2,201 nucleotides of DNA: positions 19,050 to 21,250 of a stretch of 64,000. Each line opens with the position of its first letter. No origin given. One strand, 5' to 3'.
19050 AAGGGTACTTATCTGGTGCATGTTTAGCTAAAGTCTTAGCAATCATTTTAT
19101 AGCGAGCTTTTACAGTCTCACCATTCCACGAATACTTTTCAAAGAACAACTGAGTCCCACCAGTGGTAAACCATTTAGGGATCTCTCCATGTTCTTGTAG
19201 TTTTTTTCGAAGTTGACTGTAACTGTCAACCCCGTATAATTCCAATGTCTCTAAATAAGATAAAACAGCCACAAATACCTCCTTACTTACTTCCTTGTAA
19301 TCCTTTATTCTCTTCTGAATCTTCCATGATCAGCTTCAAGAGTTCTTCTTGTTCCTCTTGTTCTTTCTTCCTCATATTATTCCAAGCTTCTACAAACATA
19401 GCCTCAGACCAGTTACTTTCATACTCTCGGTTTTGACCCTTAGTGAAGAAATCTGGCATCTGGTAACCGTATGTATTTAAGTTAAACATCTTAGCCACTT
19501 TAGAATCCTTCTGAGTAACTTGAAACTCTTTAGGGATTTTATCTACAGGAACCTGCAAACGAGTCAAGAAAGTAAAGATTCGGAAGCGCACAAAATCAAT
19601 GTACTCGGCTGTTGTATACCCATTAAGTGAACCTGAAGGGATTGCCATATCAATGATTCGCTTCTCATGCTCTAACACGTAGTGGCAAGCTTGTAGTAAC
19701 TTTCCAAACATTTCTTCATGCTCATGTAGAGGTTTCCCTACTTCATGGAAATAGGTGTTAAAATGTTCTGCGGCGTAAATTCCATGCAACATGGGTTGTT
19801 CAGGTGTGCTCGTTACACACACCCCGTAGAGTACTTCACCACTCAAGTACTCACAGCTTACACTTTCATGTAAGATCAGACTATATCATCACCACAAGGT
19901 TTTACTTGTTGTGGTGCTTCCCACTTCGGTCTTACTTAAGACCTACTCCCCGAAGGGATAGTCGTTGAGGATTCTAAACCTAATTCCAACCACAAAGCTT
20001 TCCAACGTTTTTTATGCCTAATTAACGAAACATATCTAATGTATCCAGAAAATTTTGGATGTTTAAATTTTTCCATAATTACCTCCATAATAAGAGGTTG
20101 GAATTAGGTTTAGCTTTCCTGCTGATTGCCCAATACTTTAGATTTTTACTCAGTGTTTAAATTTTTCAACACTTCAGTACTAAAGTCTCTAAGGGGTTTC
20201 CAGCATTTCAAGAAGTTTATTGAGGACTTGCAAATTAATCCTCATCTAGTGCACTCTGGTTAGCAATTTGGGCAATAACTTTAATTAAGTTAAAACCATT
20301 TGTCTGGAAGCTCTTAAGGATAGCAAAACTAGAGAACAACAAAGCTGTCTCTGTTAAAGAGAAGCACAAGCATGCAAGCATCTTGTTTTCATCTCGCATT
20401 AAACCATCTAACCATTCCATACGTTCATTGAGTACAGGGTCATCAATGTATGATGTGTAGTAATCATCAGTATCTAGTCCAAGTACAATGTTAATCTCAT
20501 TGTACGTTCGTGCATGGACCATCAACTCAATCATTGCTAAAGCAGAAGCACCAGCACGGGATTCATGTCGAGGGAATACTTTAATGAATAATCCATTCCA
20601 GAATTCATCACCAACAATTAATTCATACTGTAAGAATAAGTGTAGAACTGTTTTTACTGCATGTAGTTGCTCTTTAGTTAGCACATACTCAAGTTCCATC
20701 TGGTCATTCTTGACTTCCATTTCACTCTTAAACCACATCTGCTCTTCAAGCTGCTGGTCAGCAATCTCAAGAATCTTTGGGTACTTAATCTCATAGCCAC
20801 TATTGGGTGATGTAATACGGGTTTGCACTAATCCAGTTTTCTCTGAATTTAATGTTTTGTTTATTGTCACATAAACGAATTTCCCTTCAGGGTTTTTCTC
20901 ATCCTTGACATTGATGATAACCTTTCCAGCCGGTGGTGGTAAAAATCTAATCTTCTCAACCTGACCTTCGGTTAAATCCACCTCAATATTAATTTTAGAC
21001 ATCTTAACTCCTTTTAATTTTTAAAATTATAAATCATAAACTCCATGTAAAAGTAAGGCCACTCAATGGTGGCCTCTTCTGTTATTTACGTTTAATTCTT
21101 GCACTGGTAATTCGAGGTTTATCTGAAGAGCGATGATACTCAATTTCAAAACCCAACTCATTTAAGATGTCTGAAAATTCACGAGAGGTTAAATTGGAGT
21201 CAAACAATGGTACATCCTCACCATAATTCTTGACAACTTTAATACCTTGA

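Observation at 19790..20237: ORF-less group I intron splitting nrdB; P1, P10 and P7 pairings and splice junction readable from the sequence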

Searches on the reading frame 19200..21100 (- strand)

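Call 14: search_protein_families(library=pfam, proteins=[L001:2525-3073:+], max_evalue=0.01)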
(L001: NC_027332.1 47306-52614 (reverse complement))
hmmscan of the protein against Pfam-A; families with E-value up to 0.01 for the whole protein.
L001:2525-3073:+ (182 aa): 3 families
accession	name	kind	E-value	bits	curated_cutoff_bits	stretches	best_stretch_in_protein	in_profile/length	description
PF13392.12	HNH_3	-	1.8e-12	47.1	24.8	1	50-91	4-45/46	HNH endonuclease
PF13384.12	HTH_23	-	0.00016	21.8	24.6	1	127-157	9-39/50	Homeodomain-like domain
PF00196.25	GerE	-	0.0096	16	23.5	0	127-153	9-35/57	Bacterial regulatory proteins, luxR family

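Call 17: search_dna_similar(query=L001:2525-3073:+, collection=phages, mode=protein, max_rows=40)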
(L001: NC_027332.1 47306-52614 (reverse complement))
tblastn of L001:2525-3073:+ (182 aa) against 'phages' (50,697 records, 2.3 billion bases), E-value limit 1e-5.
Records with a match: 485; places in all: 524; records where one place covers at least 80% of the query: 74.
Best place of each record, by identity: >=99% 3; 60-80% 2; <60% 480.
By first word of the organism name: Klebsiella 139; Escherichia 72; Lactococcus 45; Salmonella 27; Staphylococcus 26; Bacillus 25; Clostridium 25; Yersinia 17; Vibrio 16; Enterococcus 13; and 30 more.
By host as written in the record: Klebsiella pneumoniae 78; - 57; Lactococcus lactis 33; Escherichia coli 27; Clostridium sporogenes ATCC-15579 25; Klebsiella pneumoniae 135080 17; Campylobacter jejuni 7; Salmonella enterica subsp. enterica serovar Infantis 7; and 132 more.
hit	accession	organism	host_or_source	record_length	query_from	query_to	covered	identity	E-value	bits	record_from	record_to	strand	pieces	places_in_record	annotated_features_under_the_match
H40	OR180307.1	Acinetobacter phage P577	Acinetobacter baumannii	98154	1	182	100%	100.0%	7e-121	380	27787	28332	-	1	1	putative HNH endonuclease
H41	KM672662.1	Acinetobacter phage YMC13/03/R2096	Acinetobacter baumannii YMC13/03/R2096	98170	1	182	100%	100.0%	7e-121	380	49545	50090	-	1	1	putative HNH endonuclease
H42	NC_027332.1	Acinetobacter phage YMC13/03/R2096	Acinetobacter baumannii YMC13/03/R2096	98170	1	182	100%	100.0%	7e-121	380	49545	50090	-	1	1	HNH endonuclease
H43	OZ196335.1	Vibrio phage K412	Seawater and oysters mix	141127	1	164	90%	41.7%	8e-31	122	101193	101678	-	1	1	HNH endonuclease | hypothetical protein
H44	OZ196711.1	Vibrio phage K460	Seawater and oysters mix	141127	1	164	90%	41.7%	8e-31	122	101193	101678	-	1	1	HNH endonuclease | hypothetical protein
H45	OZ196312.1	Vibrio phage K470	Seawater and oysters mix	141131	1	164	90%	41.7%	8e-31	122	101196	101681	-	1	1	HNH endonuclease | hypothetical protein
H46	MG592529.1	Vibrio phage 1.161.O._10N.261.48.C5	Vibrio lentus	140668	1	164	90%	41.2%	7e-32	125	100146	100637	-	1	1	hypothetical protein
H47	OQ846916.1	Alicyclobacillus phage KKP_3916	Alicyclobacillus acidoterrestris strain ...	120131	2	181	99%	37.3%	1e-23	102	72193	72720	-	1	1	hypothetical protein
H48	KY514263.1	Pectobacterium phage vB_PatM_CB7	Pectobacterium atrosepticum DSM 30186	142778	1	182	100%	36.2%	8e-28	114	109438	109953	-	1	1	HNH endonuclease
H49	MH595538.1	Vibrio phage BONAISHI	Vibrio coralliilyticus LMG20984 (YB1)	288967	12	169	87%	34.6%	4e-21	95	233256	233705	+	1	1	HNH endonnuclease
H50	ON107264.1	Bacillus phage BUCT083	Bacillus subtilis subsp. subtilis str. ...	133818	50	176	70%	41.9%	2e-19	90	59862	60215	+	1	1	HNH endonuclease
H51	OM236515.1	Bacillus phage SPR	Bacillus subtilis BEST7003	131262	50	176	70%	41.1%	5e-19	89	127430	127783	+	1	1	HNH homing endonuclease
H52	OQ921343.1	Bacillus phage SPbetaL3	Bacillus subtilis BEST7003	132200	50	176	70%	41.1%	5e-19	89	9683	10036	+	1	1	hypothetical protein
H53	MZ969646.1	Bacillus phage BUCT082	Bacillus subtilis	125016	50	176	70%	41.1%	5e-19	89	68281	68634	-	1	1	endodeoxyribonuclease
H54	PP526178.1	Bacillus phage phi3T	Bacillus subtilis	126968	50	176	70%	41.1%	5e-19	89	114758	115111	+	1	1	record has no annotation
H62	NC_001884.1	Bacillus phage SPBc2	Bacillus subtilis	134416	50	176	70%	41.1%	5e-19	89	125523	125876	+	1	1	bnrdF: ribonucleotide reductase class Ia beta subunit | yosQ: HNH endonuclease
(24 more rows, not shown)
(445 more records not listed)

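Call 20: get_annotated_region(hit=H62, flank=2500)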
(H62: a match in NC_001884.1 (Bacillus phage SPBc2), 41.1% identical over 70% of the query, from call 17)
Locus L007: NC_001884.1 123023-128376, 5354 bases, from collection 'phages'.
description: Bacillus phage SPBc2, complete genome.
organism: Bacillus phage SPBc2 (NCBI taxid 2932878)
taxonomy: Viruses; Duplodnaviria; Heunggongvirae; Uroviricota; Caudoviricetes; Spbetavirus; Spbetavirus SPbeta
host: Bacillus subtilis; source: -; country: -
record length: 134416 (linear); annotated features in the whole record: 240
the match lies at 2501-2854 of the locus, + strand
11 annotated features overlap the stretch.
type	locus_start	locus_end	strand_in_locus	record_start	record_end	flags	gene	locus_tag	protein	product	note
CDS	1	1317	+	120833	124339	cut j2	bnrdE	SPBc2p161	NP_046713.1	ribonucleotide reductase large subunit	interrupted by an intron and a putative intein coding sequence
misc_feature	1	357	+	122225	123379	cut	bnrdE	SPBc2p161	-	-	encodes putative intein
CDS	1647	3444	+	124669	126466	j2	bnrdF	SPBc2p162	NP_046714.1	ribonucleotide reductase class Ia beta subunit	interrupted by an intron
CDS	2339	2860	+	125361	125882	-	yosQ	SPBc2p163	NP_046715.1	HNH endonuclease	similar to other intron-encoded site specific endonucleases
CDS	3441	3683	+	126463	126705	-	yosR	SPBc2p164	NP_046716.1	thioredoxin family protein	-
CDS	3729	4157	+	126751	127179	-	yosS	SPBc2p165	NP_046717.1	dUTP diphosphatase DutB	-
CDS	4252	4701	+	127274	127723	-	yosT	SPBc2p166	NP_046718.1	SPBc2 prophage-derived transcriptional regulator YosT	-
stem_loop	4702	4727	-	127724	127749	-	-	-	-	-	-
stem_loop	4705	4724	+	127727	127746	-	-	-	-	-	-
CDS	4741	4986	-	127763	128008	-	yosU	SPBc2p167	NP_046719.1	hypothetical protein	-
CDS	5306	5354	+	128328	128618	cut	yosV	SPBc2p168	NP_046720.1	hypothetical protein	-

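Call 21: get_annotated_region(hit=H43, flank=2500)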
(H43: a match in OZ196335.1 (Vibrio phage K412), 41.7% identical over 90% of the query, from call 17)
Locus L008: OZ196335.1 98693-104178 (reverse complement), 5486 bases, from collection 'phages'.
description: Vibrio phage K412 genome assembly, chromosome: VPK412_1.
organism: Vibrio phage K412 (NCBI taxid 3105691)
taxonomy: Viruses
host: -; source: Seawater and oysters mix; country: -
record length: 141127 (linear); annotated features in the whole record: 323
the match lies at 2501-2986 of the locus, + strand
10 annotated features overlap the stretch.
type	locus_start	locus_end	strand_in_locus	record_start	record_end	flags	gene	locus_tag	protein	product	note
CDS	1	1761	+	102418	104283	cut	-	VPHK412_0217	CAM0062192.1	ribonucleoside-diphosphate reductase large subuni t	-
CDS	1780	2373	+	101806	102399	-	-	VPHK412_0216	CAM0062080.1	ribonucleoside diphosphate reductase small subuni t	-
CDS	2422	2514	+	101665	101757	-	-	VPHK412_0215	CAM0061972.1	hypothetical protein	-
CDS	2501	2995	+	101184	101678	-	-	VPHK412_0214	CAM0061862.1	HNH endonuclease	-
CDS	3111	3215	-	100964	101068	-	-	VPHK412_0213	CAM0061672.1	hypothetical protein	-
CDS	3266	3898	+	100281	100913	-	-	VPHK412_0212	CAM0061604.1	ribonucleoside diphosphate reductase small subuni t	-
CDS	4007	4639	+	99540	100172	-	-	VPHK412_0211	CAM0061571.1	hypothetical protein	-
CDS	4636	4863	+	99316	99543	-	-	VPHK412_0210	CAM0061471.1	hypothetical protein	-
CDS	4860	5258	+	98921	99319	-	-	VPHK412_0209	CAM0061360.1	hypothetical protein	-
CDS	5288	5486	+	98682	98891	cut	-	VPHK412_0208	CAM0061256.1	hypothetical protein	-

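Call 22: get_annotated_region(hit=H48, flank=2500)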
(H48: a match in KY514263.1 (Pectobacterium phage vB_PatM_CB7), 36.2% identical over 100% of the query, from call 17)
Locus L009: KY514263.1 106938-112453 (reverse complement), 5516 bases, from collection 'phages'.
description: Pectobacterium phage vB_PatM_CB7, complete genome.
organism: Pectobacterium phage vB_PatM_CB7 (NCBI taxid 1958916)
taxonomy: Viruses; Duplodnaviria; Heunggongvirae; Uroviricota; Caudoviricetes; Vequintavirinae; Certrevirus
host: Pectobacterium atrosepticum DSM 30186; source: soil from potato fields; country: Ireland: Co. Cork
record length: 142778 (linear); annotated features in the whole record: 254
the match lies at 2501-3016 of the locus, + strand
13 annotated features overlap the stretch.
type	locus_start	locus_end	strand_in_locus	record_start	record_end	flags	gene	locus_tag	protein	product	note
CDS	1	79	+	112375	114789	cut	-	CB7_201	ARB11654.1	ribonucleoside triphosphate reductase alpha chain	similar to ribonucleoside triphosphate reductase alpha chain [Pectobacterium phage phiTE], YP_007392616.1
CDS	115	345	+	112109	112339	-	-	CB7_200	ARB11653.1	hypothetical protein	-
CDS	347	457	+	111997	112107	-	-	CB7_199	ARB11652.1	hypothetical protein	similar to hypothetical protein N559_3906 [Klebsiella pneumoniae JM45], AGT25542.1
CDS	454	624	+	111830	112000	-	-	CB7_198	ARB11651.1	hypothetical protein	similar to hypothetical protein phiTE_153 [Pectobacterium phage phiTE], YP_007392615.1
CDS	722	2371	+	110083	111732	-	-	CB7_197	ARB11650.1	ribonucleotide-diphosphate reductase subunit beta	similar to ribonucleotide-diphosphate reductase subunit beta [Pectobacterium phage phiTE], YP_007392614.1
CDS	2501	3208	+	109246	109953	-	-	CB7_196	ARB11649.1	HNH endonuclease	similar to HNH endonuclease [Bacillus pumilus], WP_024427718.1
CDS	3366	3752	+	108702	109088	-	-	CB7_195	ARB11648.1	putative ribonucleotide-diphosphate reductase subunit beta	similar to putative ribonucleotide-diphosphate reductase subunit beta [Cronobacter phage CR3], YP_006383230.1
CDS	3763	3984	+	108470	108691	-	-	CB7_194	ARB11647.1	hypothetical protein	similar to hypothetical protein phiTE_151 [Pectobacterium phage phiTE], YP_007392613.1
CDS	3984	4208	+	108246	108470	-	-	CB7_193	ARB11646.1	hypothetical protein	similar to hypothetical protein phiTE_150 [Pectobacterium phage phiTE], YP_007392612.1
CDS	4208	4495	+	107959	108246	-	-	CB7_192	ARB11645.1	glutaredoxin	similar to glutaredoxin [Pectobacterium phage phiTE], YP_007392611.1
CDS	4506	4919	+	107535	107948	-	-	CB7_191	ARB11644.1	hypothetical protein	similar to hypothetical protein phiTE_148 [Pectobacterium phage phiTE], YP_007392610.1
CDS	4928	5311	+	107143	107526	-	-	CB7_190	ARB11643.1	endolysin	similar toendolysin [Pectobacterium phage phiTE], YP_007392609.1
CDS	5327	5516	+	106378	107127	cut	-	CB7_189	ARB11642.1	phosphate starvation-inducible phoH-like protein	similar to phosphate starvation-inducible phoH-like protein [Pectobacterium phage phiTE], YP_007392608.1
